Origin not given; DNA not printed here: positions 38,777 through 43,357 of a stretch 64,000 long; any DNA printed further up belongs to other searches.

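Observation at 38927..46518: Two adjacent large secreted proteins share six copies of one DNRLRE-like module: an FG-GAP propeller protein and a metzincin protease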

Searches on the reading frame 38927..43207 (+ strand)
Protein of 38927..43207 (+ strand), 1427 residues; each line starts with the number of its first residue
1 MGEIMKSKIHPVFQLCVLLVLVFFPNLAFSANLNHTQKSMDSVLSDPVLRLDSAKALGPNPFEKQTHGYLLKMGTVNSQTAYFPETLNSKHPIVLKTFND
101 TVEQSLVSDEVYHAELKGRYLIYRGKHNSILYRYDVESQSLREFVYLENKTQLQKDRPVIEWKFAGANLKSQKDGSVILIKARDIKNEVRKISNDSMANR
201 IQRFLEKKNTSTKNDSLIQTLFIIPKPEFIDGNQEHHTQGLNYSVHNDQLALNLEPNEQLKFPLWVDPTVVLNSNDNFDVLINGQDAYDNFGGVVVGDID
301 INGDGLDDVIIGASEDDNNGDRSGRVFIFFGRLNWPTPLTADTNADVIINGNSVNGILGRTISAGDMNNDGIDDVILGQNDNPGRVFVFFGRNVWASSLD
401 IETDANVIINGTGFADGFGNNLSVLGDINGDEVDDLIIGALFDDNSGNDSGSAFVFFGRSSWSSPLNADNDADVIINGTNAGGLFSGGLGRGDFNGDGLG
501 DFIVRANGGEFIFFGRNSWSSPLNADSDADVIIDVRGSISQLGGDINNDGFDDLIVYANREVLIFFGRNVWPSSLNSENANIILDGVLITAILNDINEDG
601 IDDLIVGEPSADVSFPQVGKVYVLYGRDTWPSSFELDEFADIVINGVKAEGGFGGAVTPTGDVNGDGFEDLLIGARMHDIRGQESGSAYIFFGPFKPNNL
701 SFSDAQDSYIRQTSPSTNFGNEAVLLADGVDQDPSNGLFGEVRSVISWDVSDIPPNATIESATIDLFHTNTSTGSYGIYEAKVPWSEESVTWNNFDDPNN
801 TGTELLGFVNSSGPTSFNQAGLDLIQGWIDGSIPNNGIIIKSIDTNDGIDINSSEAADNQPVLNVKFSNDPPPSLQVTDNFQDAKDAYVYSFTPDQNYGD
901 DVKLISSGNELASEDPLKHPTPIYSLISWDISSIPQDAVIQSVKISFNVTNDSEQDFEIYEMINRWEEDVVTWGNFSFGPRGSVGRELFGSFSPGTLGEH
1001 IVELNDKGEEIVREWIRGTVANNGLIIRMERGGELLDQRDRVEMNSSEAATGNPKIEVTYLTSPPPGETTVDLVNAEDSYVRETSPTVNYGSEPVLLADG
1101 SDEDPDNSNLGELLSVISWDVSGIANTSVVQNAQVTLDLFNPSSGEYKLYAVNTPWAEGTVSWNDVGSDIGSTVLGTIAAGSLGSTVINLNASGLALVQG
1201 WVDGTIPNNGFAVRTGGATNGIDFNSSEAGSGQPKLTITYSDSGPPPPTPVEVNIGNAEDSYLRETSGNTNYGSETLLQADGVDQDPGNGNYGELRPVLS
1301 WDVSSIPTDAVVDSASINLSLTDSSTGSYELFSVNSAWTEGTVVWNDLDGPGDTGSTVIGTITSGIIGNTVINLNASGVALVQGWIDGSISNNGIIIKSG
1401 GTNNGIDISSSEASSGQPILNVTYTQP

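Call 3: search_protein_families(library=pfam, proteins=[window:38927-43207:+], max_evalue=0.1)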
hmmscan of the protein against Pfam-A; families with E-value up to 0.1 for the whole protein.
window:38927-43207:+ (1427 aa): 6 families
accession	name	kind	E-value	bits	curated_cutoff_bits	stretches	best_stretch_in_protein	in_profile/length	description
PF24517.2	CBM96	-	8.4e-46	156.2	26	4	702-865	5-162/164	Carbohydrate-binding module family 96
PF01839.29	FG-GAP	-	3.2e-30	103.9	22.1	7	653-691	1-37/37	FG-GAP repeat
PF06848.17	Disaggr_repeat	-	7.5e-10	39.2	33.9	0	740-796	26-87/179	Disaggregatase related repeat domain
PF14312.12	FG-GAP_2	-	1.3e-08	35.3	23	3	416-456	16-49/49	FG-GAP repeat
PF13517.12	FG-GAP_3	-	0.00028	21.9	26.9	3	300-376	1-60/61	FG-GAP-like repeat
PF21955.1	CarG-like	-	0.078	13.5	28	0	297-330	6-39/144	Carbapenem resistance protein CarG-like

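Call 4: search_protein_families(library=ncbifam, proteins=[window:38927-43207:+], max_evalue=0.1)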
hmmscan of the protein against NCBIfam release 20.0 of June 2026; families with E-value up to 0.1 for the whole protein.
window:38927-43207:+ (1427 aa): 1 family
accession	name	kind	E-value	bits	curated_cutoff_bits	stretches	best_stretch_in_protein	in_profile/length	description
NF033679.1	DNRLRE_dom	domain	3.2e-101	336.3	34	4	706-865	1-163/164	DNRLRE domain-containing protein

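Call 12: find_encoding_contigs(protein=window:38927-43207:+, flank=10000, max_places=5)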
Protein window:38927-43207:+ (1427 aa): no gene with exactly this product is on record in the collection.

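Call 16: find_homologous_proteins(query=window:38927-43207:+)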
Query window:38927-43207:+ (1427 aa): 2729 proteins with E <= 0.001 among 8000 candidates; the best 120 are listed.
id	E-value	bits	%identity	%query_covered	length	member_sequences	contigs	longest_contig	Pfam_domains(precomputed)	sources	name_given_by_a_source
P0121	0.0e+0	3203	100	100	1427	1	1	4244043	PF01839.30,PF14312.13,PF24517.3,PF06848.18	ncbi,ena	-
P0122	0.0e+0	1799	60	100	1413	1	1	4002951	PF01839.30,PF13517.13,PF24517.3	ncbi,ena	-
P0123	6.8e-195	668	38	48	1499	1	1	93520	PF01839.30,PF14312.13,PF13517.13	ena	-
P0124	4.2e-154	533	34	48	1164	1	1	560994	PF01839.30,PF14312.13,PF13517.13,PF21955.1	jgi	jgi:hypothetical protein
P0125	1.0e-150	522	34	48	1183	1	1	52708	PF01839.30,PF14312.13,PF13517.13,PF21955.1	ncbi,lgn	-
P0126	4.9e-150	519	44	46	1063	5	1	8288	PF01839.30,PF14312.13,PF13517.13,PF21955.1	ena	-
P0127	1.9e-149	517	34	48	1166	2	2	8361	PF01839.30,PF14312.13,PF13517.13,PF21955.1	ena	-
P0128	9.2e-148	512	42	49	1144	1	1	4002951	PF01839.30,PF14312.13,PF02494.23,PF13517.13,PF16403.12,PF21955.1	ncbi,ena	-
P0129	3.5e-145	503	35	30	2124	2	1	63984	PF01839.30,PF13517.13,PF01759.28,PF16184.12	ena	-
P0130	3.3e-144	500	41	48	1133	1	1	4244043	PF01839.30,PF14312.13,PF02494.23,PF13517.13,PF16403.12,PF21955.1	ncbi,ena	-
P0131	1.2e-143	498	43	44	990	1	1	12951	PF01839.30,PF14312.13,PF13517.13,PF21955.1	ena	-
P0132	8.9e-138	479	39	46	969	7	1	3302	PF01839.30,PF14312.13,PF13517.13,PF21955.1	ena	-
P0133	1.1e-133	465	40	48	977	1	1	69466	PF01839.30,PF14312.13,PF02494.23,PF13517.13,PF16403.12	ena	-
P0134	1.1e-132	462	41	45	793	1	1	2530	PF01839.30,PF14312.13,PF13517.13,PF21955.1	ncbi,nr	ncbi:integrin alpha, partial [Nitrospinae bacterium]|nr:integrin alpha [Nitrospinota bacterium]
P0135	4.7e-132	460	40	54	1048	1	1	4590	PF01839.30,PF14312.13,PF13517.13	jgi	-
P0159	2.1e-98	348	34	35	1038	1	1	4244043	PF01839.30,PF13517.13,PF24517.3,PF16403.12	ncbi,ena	-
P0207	9.5e-80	287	36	29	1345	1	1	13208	PF01839.30,PF00413.31,PF14312.13,PF13517.13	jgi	jgi:FG-GAP repeat/Matrixin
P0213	4.1e-78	281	30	30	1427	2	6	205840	PF01839.30,PF14312.13,PF13517.13,PF00353.26,PF13946.12,PF21955.1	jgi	jgi:hypothetical protein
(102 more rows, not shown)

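Call 52: find_encoding_contigs(protein=P0133, flank=10000, max_places=2)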
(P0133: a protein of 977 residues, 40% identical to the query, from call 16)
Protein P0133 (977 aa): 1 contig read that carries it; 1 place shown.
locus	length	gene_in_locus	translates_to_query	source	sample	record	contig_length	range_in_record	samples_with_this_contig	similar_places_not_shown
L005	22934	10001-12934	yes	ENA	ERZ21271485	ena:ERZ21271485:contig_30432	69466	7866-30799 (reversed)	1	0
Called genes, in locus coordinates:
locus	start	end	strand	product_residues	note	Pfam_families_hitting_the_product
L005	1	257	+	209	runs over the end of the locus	PF13785:DUF4178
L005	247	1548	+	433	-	PF13785:DUF4178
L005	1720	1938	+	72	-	PF03994:DUF350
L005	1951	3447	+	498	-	PF01564:Spermine_synth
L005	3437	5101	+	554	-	PF00890:FAD_binding_2 (weak), PF01266:DAO, PF01593:Amino_oxidase, PF13450:NAD_binding_8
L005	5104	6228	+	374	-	-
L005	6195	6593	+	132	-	PF02675:AdoMet_dc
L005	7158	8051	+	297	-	PF01063:Aminotran_4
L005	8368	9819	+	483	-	-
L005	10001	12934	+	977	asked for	PF14312:FG-GAP_2 (faint), PF01839:FG-GAP (weak), PF13517:FG-GAP_3 (weak), PF01839:FG-GAP, PF02494:HYR (faint), PF16403:Bact_surface_Ig-like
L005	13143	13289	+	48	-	-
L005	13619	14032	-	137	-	-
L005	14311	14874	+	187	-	-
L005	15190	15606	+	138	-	PF01839:FG-GAP (weak)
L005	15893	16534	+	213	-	PF16403:Bact_surface_Ig-like, PF02494:HYR (weak), PF16403:Bact_surface_Ig-like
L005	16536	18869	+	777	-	PF16403:Bact_surface_Ig-like, PF02494:HYR (weak), PF01839:FG-GAP, PF13517:FG-GAP_3 (faint), PF14312:FG-GAP_2 (faint), PF01839:FG-GAP, PF16403:Bact_surface_Ig-like, PF02494:HYR (weak)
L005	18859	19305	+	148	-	PF02494:HYR (weak)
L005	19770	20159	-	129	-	-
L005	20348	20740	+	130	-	PF09723:Zn_ribbon_8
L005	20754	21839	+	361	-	PF00989:PAS, PF13188:PAS_8 (faint), PF08448:PAS_4, PF13426:PAS_9, PF00512:HisKA, PF02518:HATPase_c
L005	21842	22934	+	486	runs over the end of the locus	PF00072:Response_reg, PF00004:AAA (faint), PF00158:Sigma54_activat, PF14532:Sigma54_activ_2, PF07728:AAA_5 (weak), PF25601:AAA_lid_14, PF02954:HTH_8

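Call 60: search_protein_families(library=pfam, proteins=[P0207, P0159], max_evalue=0.001)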
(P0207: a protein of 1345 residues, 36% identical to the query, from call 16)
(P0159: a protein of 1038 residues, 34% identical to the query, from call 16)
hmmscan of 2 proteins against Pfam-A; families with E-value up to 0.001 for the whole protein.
P0207 (1345 aa): 6 families
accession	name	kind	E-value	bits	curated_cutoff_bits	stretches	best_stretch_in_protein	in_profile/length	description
PF01839.29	FG-GAP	-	2.7e-123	400.9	22.1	14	505-543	2-37/37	FG-GAP repeat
PF13517.12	FG-GAP_3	-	4.6e-16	59.6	26.9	0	747-789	18-61/61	FG-GAP-like repeat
PF14312.12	FG-GAP_2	-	5.4e-16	58.9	23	0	838-879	15-48/49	FG-GAP repeat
PF00413.30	Peptidase_M10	-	4.2e-09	36.9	24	1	1194-1329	16-149/159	Matrixin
PF18033.7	SpuA_C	-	5.3e-05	23.7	26.3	0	172-215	13-56/93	SpuA C-terminal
PF03160.20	Calx-beta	-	0.00022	21.7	27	1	556-649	7-102/119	Calx-beta domain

P0159 (1038 aa): 4 families
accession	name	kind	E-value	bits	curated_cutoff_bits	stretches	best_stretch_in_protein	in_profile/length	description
PF16403.11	Bact_surface_Ig-like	-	5.4e-18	65.3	27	1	679-752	1-71/71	Bacterial surface protein, Ig-like domain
PF01839.29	FG-GAP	-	2.3e-15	56.5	22.1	1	321-354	5-37/37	FG-GAP repeat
PF24517.2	CBM96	-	1.1e-07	32.2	26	1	777-934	8-159/164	Carbohydrate-binding module family 96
PF13517.12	FG-GAP_3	-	1e-05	26.5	26.9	0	271-335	1-60/61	FG-GAP-like repeat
